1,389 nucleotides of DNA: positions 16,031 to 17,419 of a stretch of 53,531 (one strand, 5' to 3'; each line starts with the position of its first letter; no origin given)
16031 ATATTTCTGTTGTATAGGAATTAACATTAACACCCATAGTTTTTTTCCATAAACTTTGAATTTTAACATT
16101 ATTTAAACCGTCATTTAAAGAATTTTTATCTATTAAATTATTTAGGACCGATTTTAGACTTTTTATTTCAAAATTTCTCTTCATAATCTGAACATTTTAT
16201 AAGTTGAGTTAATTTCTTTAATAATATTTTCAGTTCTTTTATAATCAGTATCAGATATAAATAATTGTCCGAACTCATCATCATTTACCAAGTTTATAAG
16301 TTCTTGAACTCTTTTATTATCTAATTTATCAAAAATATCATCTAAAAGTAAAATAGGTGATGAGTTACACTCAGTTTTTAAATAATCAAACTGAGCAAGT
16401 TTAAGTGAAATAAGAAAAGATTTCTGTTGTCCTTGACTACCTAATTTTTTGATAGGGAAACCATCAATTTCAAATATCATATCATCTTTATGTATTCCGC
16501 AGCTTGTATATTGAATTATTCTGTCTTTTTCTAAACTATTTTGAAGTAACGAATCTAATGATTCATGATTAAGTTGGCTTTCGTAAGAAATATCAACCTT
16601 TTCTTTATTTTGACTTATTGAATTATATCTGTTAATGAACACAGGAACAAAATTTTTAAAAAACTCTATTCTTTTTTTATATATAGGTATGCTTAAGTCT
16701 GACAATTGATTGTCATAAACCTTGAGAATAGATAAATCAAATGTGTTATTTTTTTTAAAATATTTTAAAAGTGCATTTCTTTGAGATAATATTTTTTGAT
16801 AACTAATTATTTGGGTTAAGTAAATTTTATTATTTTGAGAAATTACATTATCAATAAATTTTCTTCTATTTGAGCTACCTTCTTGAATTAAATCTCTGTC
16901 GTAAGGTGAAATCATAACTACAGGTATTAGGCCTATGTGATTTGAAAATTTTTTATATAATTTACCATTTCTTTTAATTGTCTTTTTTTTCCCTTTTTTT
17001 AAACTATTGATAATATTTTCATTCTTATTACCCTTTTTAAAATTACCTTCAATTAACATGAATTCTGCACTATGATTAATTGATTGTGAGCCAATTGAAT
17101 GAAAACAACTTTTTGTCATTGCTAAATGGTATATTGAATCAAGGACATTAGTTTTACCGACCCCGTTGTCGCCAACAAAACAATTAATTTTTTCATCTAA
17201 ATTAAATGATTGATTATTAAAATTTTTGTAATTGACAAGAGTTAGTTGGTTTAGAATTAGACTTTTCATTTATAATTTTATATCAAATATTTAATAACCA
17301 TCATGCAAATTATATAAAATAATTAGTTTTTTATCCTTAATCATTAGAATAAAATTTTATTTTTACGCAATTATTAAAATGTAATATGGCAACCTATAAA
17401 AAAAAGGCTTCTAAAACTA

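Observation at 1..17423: Ten-gene housekeeping block present twice as a diverged, tail-to-tail mirror image (at least 8.2 kb per arm)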

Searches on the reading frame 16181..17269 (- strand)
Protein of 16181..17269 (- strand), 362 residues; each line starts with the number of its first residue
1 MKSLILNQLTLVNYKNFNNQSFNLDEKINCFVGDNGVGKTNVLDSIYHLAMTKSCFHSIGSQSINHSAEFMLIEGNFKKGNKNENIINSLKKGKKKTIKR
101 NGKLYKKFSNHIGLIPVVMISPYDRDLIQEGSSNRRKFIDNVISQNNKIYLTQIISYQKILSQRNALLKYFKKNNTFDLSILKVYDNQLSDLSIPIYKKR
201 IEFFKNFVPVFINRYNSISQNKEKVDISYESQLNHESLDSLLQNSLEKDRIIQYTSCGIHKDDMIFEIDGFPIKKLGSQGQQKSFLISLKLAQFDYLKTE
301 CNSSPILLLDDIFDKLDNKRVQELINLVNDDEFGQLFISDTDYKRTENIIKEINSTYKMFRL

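Call 12: find_encoding_contigs(protein=window:16181-17269:-, flank=10000, max_places=10)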
Protein window:16181-17269:- (362 aa): no gene with exactly this product is on record in the collection.
